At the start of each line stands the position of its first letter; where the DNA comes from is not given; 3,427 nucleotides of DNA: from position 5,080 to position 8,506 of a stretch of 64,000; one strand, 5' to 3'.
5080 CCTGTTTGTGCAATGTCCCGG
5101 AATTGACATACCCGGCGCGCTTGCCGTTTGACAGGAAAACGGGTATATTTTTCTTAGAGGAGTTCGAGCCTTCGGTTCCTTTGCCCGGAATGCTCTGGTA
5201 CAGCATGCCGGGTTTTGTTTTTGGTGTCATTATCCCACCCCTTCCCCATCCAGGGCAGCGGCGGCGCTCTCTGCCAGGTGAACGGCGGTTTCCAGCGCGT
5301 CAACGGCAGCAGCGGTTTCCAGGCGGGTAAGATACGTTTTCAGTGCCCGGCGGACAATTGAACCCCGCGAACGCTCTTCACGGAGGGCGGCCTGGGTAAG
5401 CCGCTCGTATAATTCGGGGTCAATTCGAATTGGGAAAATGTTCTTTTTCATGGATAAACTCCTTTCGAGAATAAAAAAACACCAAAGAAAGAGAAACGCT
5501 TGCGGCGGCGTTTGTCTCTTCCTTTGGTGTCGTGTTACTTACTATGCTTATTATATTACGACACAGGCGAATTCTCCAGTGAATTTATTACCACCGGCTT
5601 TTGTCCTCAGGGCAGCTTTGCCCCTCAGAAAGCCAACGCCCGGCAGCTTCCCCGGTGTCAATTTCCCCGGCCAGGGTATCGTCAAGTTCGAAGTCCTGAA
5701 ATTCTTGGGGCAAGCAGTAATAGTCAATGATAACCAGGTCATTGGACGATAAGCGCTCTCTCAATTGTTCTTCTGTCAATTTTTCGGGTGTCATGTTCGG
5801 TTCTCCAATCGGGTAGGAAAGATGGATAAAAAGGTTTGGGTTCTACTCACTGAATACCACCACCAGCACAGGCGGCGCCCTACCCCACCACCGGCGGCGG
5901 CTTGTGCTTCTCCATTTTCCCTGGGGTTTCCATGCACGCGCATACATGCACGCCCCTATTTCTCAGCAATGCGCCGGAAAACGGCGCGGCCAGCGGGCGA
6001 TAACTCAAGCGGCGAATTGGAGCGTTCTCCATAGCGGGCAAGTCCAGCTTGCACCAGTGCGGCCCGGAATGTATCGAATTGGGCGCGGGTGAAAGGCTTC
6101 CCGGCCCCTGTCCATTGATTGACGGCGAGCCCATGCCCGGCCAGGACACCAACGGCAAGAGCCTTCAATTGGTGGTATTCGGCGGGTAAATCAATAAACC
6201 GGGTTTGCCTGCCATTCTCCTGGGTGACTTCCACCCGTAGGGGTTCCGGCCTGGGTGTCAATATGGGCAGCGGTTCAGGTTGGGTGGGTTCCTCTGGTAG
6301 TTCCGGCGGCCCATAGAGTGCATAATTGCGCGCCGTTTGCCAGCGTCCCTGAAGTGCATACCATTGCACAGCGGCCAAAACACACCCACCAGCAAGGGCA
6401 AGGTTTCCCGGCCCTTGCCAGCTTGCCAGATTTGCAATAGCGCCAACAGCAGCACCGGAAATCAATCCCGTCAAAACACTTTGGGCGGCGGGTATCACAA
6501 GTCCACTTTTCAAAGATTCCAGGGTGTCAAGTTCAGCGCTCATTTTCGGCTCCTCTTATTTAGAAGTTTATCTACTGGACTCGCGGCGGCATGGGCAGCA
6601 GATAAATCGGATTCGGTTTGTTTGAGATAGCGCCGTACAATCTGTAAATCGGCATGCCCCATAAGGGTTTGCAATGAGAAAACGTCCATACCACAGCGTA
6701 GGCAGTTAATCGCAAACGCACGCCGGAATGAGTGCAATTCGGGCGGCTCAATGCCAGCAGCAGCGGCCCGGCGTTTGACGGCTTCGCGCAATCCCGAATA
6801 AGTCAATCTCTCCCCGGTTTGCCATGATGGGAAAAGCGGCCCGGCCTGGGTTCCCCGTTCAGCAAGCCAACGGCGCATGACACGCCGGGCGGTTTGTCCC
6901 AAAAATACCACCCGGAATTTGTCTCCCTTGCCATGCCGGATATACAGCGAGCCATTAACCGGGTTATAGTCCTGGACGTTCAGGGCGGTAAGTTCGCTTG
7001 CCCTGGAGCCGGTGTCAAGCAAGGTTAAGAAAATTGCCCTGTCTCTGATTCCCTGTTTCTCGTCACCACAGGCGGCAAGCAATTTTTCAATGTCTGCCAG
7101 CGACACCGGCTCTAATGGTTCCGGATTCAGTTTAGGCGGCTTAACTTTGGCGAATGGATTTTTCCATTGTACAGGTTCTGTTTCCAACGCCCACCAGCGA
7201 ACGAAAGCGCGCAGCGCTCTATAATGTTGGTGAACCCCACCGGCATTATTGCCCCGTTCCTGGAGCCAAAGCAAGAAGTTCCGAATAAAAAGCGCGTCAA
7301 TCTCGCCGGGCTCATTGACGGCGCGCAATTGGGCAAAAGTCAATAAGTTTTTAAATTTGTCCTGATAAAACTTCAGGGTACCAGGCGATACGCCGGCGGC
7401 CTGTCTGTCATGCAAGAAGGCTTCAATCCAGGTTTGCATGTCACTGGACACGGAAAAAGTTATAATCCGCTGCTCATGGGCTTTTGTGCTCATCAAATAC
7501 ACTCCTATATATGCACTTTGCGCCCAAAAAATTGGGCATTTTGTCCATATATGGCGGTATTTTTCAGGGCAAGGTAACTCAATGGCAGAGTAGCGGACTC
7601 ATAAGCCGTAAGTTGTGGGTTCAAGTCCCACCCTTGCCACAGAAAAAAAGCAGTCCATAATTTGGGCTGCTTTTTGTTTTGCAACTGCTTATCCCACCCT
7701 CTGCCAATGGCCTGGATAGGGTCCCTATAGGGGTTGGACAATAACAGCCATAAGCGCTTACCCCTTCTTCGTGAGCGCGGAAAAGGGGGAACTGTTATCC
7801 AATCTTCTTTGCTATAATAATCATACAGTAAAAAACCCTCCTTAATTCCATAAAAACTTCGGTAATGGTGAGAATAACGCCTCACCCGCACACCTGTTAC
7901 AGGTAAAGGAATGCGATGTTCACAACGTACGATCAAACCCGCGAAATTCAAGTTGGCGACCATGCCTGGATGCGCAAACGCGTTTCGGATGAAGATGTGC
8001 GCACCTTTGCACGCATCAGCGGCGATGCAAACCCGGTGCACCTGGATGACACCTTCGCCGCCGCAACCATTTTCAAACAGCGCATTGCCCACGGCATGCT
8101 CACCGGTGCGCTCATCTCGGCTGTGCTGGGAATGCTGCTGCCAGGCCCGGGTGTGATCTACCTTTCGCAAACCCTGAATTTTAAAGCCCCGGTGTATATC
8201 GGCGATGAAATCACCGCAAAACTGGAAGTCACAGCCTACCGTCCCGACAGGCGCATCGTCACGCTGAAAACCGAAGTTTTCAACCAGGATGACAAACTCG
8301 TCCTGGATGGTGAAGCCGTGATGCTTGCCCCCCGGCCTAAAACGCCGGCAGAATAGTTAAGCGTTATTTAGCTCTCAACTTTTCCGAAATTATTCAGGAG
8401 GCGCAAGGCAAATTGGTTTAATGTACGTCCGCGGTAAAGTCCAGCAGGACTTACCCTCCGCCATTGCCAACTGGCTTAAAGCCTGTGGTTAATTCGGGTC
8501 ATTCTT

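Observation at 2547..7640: Minimal (5,021-bp period) integrase element flanked by two complete identical tRNA(CAT) genes; the tRNA promoter and terminator are split between the copies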

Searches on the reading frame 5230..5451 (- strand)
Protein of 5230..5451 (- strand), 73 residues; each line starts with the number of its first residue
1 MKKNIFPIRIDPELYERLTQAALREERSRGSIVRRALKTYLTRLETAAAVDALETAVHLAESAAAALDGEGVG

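Call 7: search_protein_families(library=pfam, proteins=[window:5230-5451:-], max_evalue=0.1)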
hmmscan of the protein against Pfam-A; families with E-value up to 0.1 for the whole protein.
window:5230-5451:- (73 aa): 3 families
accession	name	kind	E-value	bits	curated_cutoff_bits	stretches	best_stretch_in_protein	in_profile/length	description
PF01402.27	RHH_1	-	3.1e-09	36.9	20.5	1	8-43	4-39/39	Ribbon-helix-helix protein, copG family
PF07878.17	RHH_5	-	0.0027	17.8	26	1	13-43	11-41/43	CopG-like RHH_1 or ribbon-helix-helix domain, RHH_5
PF07704.17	PSK_trans_fac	-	0.012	17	28.3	1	16-67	12-63/82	Rv0623-like transcription factor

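Call 8: search_protein_families(library=phrogs, proteins=[window:5230-5451:-], max_evalue=0.1)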
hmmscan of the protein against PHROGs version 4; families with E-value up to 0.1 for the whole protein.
window:5230-5451:- (73 aa): 14 families
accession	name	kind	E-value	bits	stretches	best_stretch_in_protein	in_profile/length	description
phrog_7325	-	transcription regulation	0.0018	19.4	1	5-46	58-99/151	CopG-like transcriptional repressor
phrog_3180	-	transcription regulation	0.0019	19.1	1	7-42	9-44/50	Arc-like repressor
phrog_6506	-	transcription regulation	0.0021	19.1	1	8-45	14-51/59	Arc-like repressor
phrog_582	-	transcription regulation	0.0027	19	1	2-46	56-100/105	Arc-like repressor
phrog_876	-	transcription regulation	0.0053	17.3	1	2-46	66-110/239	transcriptional repressor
phrog_3431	-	transcription regulation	0.012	16.4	1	6-36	21-51/67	Arc-like repressor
phrog_18157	-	transcription regulation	0.022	16.7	0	2-41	48-87/93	transcriptional repressor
phrog_11622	-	transcription regulation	0.027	15.7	1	8-42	3-37/100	transcriptional regulator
phrog_9151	-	moron, auxiliary metabolic gene and host takeover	0.039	15.3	1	5-43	73-111/119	HicB-like antitoxin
phrog_2685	-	other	0.064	14.6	1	6-59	21-75/161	partition protein ATPase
phrog_25976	-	unknown function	0.066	14.4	0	9-46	20-57/90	-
phrog_25971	-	unknown function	0.08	14.3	0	4-42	74-112/116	-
phrog_228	-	transcription regulation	0.081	13.6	1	2-50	9-57/251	Arc-like repressor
phrog_1388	-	unknown function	0.09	14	0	6-67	8-69/143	-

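Call 83: search_protein_families(library=ncbifam, proteins=[window:5230-5451:-], max_evalue=0.1)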
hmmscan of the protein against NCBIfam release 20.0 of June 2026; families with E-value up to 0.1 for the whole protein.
window:5230-5451:- (73 aa): 4 families
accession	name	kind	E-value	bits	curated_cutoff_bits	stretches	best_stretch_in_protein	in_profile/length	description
NF048017.1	antitoxin_RelB_like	equivalog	1.9e-06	28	50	1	9-52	1-44/70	type II toxin-antitoxin system RelB family antitoxin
NF041551.1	YlcI_YnfO_N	subfamily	1.8e-05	24.7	30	1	7-43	6-41/42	YlcI/YnfO family protein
NF053762.1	aCcr1_fam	equivalog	0.0032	17.3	60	1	8-41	5-38/38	aCcr1 family cell cycle regulator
NF008772.0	PRK11809.1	equivalog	0.008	13.7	1750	1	1-62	1-62/1318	trifunctional transcriptional regulator/proline dehydrogenase/L-glutamate gamma-semialdehyde dehydrogenase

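Call 84: search_protein_families(library=padloc, proteins=[window:5230-5451:-], max_evalue=0.1)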
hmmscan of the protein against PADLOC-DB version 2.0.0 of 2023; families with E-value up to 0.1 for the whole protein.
window:5230-5451:- (73 aa): 0 families

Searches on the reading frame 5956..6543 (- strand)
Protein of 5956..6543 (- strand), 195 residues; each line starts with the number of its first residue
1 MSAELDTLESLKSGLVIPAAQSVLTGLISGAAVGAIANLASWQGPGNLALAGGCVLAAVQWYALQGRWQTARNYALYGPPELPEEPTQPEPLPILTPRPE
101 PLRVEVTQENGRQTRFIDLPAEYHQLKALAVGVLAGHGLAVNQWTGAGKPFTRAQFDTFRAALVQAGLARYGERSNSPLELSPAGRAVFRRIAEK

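Call 7: search_protein_families(library=pfam, proteins=[window:5956-6543:-], max_evalue=0.1)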
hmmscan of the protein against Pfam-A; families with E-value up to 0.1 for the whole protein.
window:5956-6543:- (195 aa): 0 families

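Call 8: search_protein_families(library=phrogs, proteins=[window:5956-6543:-], max_evalue=0.1)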
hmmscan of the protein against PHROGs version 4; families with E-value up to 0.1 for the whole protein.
window:5956-6543:- (195 aa): 1 family
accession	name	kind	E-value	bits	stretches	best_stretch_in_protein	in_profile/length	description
phrog_24959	-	unknown function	0.036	15.6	1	128-170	62-104/107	-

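Call 83: search_protein_families(library=ncbifam, proteins=[window:5956-6543:-], max_evalue=0.1)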
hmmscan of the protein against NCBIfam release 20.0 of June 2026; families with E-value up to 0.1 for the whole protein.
window:5956-6543:- (195 aa): 1 family
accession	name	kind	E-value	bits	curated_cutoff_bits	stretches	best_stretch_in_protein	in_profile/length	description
NF047839.1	PspM_Rv2743c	equivalog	0.068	13.1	80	1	23-93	18-84/220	phage shock envelope stress response protein PspM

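Call 84: search_protein_families(library=padloc, proteins=[window:5956-6543:-], max_evalue=0.1)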
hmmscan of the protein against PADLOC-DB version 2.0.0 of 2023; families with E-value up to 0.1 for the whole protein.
window:5956-6543:- (195 aa): 0 families

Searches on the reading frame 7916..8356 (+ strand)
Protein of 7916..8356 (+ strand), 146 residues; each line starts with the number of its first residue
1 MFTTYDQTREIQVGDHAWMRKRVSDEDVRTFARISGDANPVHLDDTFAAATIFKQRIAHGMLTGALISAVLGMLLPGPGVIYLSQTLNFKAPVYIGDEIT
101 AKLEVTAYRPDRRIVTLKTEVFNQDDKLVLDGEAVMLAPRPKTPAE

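Call 10: find_encoding_contigs(protein=window:7916-8356:+, flank=10000, max_places=10)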
Protein window:7916-8356:+ (146 aa): 1 contig read that carries it; 1 place shown.
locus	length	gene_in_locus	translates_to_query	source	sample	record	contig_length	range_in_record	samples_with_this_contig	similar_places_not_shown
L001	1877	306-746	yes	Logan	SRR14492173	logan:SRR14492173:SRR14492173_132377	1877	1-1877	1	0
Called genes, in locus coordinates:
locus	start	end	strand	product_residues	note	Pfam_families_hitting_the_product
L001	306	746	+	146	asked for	PF01575:MaoC_dehydratas, PF13452:FAS1_DH_region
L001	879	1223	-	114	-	-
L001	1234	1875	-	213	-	?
